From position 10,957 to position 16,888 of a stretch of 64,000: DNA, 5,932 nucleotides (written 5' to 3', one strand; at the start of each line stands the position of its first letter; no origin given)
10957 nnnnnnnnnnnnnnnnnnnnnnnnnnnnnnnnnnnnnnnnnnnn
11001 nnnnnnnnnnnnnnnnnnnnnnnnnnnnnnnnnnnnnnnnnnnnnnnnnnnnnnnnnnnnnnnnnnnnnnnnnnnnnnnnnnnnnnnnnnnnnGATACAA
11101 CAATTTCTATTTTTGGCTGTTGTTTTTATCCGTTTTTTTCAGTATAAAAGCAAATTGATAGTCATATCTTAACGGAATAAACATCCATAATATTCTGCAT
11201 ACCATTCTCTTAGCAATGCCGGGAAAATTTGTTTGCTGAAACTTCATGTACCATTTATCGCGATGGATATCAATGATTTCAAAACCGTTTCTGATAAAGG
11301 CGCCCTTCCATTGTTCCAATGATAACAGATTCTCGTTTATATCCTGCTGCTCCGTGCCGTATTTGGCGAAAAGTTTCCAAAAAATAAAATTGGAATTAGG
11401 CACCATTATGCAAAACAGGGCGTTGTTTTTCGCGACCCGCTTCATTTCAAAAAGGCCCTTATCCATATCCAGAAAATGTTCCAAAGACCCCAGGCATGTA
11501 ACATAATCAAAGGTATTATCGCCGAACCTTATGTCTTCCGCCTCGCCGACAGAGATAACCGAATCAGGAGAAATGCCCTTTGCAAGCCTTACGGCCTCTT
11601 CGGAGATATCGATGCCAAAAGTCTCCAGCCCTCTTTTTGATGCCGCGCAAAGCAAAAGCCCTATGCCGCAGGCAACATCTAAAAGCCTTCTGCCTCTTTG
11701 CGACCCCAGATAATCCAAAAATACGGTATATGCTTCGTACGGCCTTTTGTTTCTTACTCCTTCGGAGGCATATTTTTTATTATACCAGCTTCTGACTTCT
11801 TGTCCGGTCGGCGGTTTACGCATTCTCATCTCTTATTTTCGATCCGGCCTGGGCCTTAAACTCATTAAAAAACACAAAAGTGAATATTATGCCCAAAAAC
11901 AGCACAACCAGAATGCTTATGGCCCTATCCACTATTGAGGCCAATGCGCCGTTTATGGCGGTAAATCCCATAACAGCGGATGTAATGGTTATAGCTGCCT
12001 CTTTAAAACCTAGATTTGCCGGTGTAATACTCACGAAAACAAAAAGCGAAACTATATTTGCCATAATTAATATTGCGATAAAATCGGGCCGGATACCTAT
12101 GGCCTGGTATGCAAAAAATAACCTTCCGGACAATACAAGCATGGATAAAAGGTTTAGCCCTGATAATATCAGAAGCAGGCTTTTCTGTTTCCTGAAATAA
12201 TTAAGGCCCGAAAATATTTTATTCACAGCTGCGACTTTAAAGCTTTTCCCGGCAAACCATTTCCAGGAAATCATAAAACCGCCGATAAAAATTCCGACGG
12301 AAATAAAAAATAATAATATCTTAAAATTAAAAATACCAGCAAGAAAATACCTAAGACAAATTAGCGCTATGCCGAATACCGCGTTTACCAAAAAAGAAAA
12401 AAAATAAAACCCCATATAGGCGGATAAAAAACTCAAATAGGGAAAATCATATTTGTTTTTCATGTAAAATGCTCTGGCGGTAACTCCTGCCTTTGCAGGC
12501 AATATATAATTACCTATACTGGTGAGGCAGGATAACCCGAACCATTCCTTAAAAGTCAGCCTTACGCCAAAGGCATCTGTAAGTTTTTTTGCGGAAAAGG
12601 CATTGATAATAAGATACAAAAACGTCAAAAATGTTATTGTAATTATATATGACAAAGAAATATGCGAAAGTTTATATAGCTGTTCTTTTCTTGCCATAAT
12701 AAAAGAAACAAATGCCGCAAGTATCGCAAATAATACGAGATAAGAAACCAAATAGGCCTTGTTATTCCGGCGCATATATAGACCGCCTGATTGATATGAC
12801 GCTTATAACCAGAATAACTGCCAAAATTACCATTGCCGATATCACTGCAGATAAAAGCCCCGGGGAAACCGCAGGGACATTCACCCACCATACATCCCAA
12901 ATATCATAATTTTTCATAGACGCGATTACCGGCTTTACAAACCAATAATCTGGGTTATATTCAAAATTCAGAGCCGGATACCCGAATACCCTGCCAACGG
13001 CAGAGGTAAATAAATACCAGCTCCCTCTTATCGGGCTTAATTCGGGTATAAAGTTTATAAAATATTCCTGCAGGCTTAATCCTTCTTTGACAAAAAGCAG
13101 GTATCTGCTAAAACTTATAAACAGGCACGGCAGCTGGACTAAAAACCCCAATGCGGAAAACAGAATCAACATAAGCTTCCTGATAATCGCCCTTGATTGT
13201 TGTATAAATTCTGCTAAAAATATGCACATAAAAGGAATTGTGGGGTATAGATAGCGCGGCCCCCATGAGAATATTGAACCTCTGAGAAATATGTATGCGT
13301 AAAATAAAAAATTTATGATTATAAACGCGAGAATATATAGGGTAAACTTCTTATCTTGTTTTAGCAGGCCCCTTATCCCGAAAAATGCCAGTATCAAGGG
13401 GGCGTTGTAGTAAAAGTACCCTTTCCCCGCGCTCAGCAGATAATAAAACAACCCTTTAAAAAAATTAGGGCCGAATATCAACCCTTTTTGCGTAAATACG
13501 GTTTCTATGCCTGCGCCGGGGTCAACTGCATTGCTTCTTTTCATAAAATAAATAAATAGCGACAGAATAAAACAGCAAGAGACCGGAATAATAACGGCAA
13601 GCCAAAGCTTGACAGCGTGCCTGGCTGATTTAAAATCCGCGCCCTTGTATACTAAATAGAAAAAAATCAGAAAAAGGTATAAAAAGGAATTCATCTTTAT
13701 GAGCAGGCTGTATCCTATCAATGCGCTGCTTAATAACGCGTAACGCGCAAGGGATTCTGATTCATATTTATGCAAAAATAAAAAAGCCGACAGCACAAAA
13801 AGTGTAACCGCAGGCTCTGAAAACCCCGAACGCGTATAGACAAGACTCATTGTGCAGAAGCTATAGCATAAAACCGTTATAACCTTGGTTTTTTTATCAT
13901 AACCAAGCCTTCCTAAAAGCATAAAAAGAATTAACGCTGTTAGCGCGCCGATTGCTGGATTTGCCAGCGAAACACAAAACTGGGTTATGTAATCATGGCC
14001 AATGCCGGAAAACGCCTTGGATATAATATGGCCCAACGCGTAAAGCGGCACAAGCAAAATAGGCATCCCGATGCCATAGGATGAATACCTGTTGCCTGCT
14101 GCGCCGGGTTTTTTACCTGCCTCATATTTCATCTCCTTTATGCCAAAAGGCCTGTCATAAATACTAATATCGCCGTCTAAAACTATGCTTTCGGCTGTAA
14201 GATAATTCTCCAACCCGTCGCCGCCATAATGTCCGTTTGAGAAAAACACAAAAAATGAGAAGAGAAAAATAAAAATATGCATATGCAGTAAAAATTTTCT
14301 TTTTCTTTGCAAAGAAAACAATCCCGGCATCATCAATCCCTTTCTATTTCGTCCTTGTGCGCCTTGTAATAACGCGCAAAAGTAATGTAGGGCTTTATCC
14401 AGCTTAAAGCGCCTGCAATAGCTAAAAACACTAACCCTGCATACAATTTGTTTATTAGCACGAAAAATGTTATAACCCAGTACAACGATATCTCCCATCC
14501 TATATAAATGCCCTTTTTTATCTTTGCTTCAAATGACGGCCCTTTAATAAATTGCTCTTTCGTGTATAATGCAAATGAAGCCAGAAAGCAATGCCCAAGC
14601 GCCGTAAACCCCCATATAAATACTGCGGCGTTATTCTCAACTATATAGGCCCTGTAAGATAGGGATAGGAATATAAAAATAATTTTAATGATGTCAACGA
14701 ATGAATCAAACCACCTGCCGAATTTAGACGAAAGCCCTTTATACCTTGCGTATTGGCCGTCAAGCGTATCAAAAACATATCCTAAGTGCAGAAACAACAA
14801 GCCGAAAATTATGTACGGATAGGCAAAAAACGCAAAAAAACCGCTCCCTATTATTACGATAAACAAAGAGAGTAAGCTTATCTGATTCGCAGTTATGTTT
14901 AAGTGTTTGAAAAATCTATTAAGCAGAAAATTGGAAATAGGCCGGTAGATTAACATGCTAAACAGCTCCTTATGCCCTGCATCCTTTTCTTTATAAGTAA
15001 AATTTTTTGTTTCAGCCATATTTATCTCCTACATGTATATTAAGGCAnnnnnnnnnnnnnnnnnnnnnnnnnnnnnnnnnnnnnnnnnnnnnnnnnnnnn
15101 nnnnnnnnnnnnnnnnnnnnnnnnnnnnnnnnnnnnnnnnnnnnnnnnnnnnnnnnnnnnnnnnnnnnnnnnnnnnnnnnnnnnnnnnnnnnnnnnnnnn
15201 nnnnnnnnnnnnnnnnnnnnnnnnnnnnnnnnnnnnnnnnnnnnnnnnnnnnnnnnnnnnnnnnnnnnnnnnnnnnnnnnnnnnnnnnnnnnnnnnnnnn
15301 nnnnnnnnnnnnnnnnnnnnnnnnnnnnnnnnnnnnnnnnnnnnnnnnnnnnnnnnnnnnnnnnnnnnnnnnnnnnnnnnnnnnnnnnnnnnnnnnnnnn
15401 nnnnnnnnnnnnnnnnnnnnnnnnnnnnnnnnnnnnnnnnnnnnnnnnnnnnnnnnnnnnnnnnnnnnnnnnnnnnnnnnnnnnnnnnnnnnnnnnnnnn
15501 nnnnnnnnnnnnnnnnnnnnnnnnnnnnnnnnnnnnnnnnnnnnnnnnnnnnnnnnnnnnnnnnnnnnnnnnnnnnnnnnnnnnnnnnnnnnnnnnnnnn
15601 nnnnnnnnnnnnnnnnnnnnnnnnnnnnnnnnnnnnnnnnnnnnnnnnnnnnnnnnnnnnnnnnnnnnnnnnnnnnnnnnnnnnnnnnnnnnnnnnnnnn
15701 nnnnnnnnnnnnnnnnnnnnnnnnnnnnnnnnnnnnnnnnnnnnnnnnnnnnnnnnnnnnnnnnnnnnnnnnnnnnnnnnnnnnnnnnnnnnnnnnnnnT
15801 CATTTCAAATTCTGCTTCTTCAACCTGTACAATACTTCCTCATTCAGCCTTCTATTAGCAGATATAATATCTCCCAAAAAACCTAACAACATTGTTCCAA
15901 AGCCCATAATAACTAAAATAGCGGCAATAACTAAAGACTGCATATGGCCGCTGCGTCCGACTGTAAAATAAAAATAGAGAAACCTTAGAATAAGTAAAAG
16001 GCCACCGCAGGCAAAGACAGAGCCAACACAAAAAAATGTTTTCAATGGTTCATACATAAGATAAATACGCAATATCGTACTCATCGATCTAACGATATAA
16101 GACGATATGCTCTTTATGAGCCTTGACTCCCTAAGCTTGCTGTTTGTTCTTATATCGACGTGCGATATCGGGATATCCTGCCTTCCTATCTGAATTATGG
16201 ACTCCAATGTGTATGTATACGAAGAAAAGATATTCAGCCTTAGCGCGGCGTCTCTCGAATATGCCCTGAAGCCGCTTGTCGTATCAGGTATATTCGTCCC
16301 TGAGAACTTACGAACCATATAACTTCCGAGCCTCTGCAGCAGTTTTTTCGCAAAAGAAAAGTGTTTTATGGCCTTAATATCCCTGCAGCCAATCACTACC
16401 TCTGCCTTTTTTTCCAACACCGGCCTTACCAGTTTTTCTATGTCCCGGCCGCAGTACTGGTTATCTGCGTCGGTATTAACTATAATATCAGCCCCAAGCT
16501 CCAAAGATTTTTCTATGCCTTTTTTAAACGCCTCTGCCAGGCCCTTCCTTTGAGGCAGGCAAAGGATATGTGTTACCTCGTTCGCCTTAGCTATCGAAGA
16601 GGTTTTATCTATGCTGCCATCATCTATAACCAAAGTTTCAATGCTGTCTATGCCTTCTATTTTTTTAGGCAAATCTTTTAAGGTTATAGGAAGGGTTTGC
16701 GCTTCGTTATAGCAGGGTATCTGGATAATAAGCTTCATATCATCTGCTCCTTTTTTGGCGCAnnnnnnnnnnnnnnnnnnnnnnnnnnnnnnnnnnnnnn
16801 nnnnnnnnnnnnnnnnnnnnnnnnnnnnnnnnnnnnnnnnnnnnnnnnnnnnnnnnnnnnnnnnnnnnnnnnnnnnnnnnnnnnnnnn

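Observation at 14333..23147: Translationally coupled phosphonate module (PepM-cytidylyltransferase fusion, Ppd, radical SAM) lacking the canonical third enzyme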

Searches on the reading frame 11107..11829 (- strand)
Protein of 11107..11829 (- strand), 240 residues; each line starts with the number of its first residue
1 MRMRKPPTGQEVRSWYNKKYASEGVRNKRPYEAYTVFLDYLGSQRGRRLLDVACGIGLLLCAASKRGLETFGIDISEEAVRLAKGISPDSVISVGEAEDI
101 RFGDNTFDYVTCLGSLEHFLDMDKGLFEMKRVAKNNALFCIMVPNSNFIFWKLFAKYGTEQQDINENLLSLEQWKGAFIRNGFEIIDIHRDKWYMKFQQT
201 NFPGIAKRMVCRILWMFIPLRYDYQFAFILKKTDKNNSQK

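Call 9: search_protein_families(library=pfam, proteins=[window:11107-11829:-], max_evalue=0.0001)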
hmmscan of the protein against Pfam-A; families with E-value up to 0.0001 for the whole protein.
window:11107-11829:- (240 aa): 8 families
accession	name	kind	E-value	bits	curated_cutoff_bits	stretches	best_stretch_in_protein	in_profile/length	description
PF08241.18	Methyltransf_11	-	8.5e-18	65.2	21.2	1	50-141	1-95/95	Methyltransferase domain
PF13489.12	Methyltransf_23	-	5.1e-16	59.3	27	1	37-186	12-162/164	Methyltransferase domain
PF13649.12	Methyltransf_25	-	8.8e-14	52.4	27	1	50-135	2-95/97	Methyltransferase domain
PF13847.12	Methyltransf_31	-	1.1e-13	51.6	27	1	45-147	3-117/145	Methyltransferase domain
PF08242.18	Methyltransf_12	-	5.8e-11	43.4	30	1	50-138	1-97/98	Methyltransferase domain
PF01209.24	Ubie_methyltran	-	6.8e-08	32.6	20.1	1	39-141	41-152/233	ubiE/COQ5 methyltransferase family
PF07021.18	MetW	-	7.4e-08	32.7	21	1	45-172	13-136/193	Methionine biosynthesis protein MetW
PF02353.26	CMAS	-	7.3e-06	25.9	27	1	35-119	52-140/273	Mycolic acid cyclopropane synthetase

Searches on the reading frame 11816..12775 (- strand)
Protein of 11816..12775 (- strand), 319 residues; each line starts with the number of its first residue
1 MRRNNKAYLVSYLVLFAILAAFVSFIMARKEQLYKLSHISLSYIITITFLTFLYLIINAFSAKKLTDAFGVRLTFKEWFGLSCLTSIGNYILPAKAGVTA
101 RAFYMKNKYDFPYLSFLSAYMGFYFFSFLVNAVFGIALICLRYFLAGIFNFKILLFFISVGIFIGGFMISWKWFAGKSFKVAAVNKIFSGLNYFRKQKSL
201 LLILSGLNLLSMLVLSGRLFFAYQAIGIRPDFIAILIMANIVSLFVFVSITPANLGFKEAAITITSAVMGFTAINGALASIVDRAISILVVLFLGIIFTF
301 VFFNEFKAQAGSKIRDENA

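Call 9: search_protein_families(library=pfam, proteins=[window:11816-12775:-], max_evalue=0.0001)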
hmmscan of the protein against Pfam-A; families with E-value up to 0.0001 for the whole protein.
window:11816-12775:- (319 aa): 1 family
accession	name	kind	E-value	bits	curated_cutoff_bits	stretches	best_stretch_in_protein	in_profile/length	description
PF03706.18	LPG_synthase_TM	-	2e-17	64.1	33.4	1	16-295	5-302/302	Lysylphosphatidylglycerol synthase TM region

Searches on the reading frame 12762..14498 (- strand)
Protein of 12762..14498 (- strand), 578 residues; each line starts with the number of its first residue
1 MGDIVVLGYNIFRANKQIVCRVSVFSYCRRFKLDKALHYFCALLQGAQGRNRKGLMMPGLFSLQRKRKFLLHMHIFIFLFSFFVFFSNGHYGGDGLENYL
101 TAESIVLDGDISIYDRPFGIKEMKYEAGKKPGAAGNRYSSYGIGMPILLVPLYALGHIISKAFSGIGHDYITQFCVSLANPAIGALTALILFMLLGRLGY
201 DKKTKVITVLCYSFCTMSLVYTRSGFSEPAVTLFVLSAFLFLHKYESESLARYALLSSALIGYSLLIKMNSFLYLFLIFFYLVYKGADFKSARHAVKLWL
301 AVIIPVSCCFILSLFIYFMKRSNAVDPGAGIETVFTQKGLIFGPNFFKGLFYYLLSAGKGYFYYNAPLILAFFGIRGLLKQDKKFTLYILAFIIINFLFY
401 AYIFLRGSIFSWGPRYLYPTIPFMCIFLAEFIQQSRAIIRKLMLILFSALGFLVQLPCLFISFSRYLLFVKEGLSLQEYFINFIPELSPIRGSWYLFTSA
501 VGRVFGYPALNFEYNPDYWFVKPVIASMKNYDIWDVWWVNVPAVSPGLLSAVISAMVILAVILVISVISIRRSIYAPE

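Call 4: search_protein_families(library=pfam, proteins=[window:12762-14498:-], max_evalue=0.01)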
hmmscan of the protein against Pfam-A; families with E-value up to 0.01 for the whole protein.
window:12762-14498:- (578 aa): 2 families
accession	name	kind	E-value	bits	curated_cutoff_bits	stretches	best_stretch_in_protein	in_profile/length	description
PF13231.12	PMT_2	-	4.2e-08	34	26.1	1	172-304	20-149/160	Dolichyl-phosphate-mannose-protein mannosyltransferase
PF02366.24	PMT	-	0.00058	19.9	22.7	1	173-286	82-200/245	Dolichyl-phosphate-mannose-protein mannosyltransferase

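Call 5: search_protein_families(library=ncbifam, proteins=[window:12762-14498:-], max_evalue=0.01)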
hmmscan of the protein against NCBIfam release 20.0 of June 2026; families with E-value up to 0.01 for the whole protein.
window:12762-14498:- (578 aa): 1 family
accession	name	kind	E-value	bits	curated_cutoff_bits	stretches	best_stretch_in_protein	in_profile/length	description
NF047440.1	LA3751_2_3_fam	subfamily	8.5e-08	31.4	200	1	184-480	109-399/460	LA_3751/LA_3752 family putative glycosyltransferase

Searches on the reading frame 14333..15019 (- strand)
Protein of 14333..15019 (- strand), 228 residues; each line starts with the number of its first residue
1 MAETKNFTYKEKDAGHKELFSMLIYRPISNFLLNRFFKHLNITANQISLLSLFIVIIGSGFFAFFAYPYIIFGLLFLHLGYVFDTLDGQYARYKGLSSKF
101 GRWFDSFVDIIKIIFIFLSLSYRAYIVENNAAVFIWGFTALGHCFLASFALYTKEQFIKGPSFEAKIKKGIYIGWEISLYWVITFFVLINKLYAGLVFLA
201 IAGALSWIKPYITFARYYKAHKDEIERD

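Call 4: search_protein_families(library=pfam, proteins=[window:14333-15019:-], max_evalue=0.01)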
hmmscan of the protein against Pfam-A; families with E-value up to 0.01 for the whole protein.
window:14333-15019:- (228 aa): 1 family
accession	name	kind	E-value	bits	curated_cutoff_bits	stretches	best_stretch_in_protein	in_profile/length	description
PF01066.26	CDP-OH_P_transf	-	1.1e-12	49.1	22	1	43-194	3-138/152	CDP-alcohol phosphatidyltransferase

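Call 5: search_protein_families(library=ncbifam, proteins=[window:14333-15019:-], max_evalue=0.01)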
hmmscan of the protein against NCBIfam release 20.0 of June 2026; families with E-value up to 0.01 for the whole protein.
window:14333-15019:- (228 aa): 8 families
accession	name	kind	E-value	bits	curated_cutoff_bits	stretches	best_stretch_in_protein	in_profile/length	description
NF040950.1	archin_ph_syn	equivalog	9.2e-16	58.3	180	1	30-138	9-118/191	archaetidylinositol phosphate synthase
NF045883.1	PIPSynth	equivalog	7.7e-09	35.5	170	1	35-146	16-126/197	phosphatidylinositol phosphate synthase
TIGR00473.1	pssA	equivalog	1.4e-08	34.9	107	1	71-163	21-116/153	CDP-diacylglycerol--serine O-phosphatidyltransferase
NF041135.1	IPPtranDIPPsyn_Thcocales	equivalog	1.7e-08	33.9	580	1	19-202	229-404/419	bifunctional L-myo-inositol-1-phosphate cytidylyltransferase/CDP-L-myo-inositol myo-inositolphosphotransferase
NF052561.1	PIPSynBT1523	equivalog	1.5e-05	24.8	350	1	20-148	5-137/232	hypothetical protein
TIGR00560.1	pgsA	equivalog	5.4e-05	23.8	109.1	1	42-173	7-133/183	CDP-diacylglycerol--glycerol-3-phosphate 3-phosphatidyltransferase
NF053678.1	ClpnSynClsA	equivalog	0.00031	21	240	1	46-126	8-86/180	cardiolipin synthase ClsA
NF038087.1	arch_ser_synth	exception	0.0038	16.9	240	1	51-112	11-74/216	archaetidylserine synthase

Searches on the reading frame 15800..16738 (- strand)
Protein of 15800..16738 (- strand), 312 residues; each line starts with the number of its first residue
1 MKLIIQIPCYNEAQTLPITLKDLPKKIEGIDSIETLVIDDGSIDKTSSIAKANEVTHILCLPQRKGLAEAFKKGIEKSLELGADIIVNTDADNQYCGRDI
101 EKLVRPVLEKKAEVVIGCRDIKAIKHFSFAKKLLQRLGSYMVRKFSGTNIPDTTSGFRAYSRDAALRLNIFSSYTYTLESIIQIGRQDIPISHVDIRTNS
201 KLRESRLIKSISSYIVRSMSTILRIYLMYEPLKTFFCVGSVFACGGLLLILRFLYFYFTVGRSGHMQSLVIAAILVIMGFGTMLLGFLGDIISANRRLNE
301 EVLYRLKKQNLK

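Call 4: search_protein_families(library=pfam, proteins=[window:15800-16738:-], max_evalue=0.01)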
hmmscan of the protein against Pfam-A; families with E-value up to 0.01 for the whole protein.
window:15800-16738:- (312 aa): 1 family
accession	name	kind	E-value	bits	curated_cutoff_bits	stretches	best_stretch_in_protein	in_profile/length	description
PF00535.33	Glycos_transf_2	-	4.7e-22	79.1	23.3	1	7-165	4-164/168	Glycosyl transferase family 2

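Call 5: search_protein_families(library=ncbifam, proteins=[window:15800-16738:-], max_evalue=0.01)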
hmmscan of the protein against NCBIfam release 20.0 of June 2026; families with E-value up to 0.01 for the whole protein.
window:15800-16738:- (312 aa): 14 families
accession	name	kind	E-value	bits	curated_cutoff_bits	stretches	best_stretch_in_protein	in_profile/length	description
TIGR04182.1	glyco_TIGR04182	equivalog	6.2e-27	94.7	325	1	4-297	3-287/293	S-layer glycoprotein N-glycosyltransferase AglJ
NF007986.1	PRK10714.1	equivalog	1.7e-15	56.8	529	1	2-293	7-294/316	undecaprenyl-phosphate 4-deoxy-4-formamido-L-arabinose transferase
NF058614.1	PPMAGASynPpgS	equivalog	7.4e-15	55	370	1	5-172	4-169/226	polyprenyl-phospho-N-acetylgalactosaminyl synthase PpgS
NF041391.1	DPhHxTase_Halo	equivalog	1e-10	41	375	1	9-207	3-192/213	dolichyl-phosphate hexose transferase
NF047588.1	GlcsyltransPgfSStrep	equivalog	6.4e-10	38.7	500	1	1-293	1-288/308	glycosyltransferase PgfS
NF041875.1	EPS_EpsD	equivalog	2.9e-07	30.2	370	1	5-118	3-115/325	exopolysaccharide biosynthesis glycosyltransferase EpsD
TIGR04283.1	glyco_like_mftF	equivalog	7e-07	29.1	182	1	5-78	3-71/221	TIGR04283 family arsenosugar biosynthesis glycosyltransferase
TIGR03937.1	PgaC_IcaA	equivalog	1.3e-06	27.7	422.3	1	5-93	49-136/407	poly-beta-1,6-N-acetyl-D-glucosamine synthase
TIGR01556.1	rhamnosyltran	subfamily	1.5e-06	27.7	200.55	1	32-118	21-110/281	rhamnosyltransferase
NF010496.0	PRK13915.1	equivalog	0.00016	20.9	262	1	5-111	35-146/307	glucosyl-3-phosphoglycerate synthase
NF007482.0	PRK10073.1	equivalog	0.00018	20.6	423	1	2-105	7-108/334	glycosyltransferase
TIGR03469.1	HpnB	hypoth_equivalog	0.00065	18.8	379.25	1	5-113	48-166/386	hopene-associated glycosyltransferase HpnB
NF038302.1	EPS_HpsE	equivalog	0.0007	18.7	300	1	2-78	2-85/307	hormogonium polysaccharide biosynthesis glycosyltransferase HpsE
TIGR04242.1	nodulat_NodC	equivalog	0.0082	15.1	550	0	6-116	53-165/395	chitooligosaccharide synthase NodC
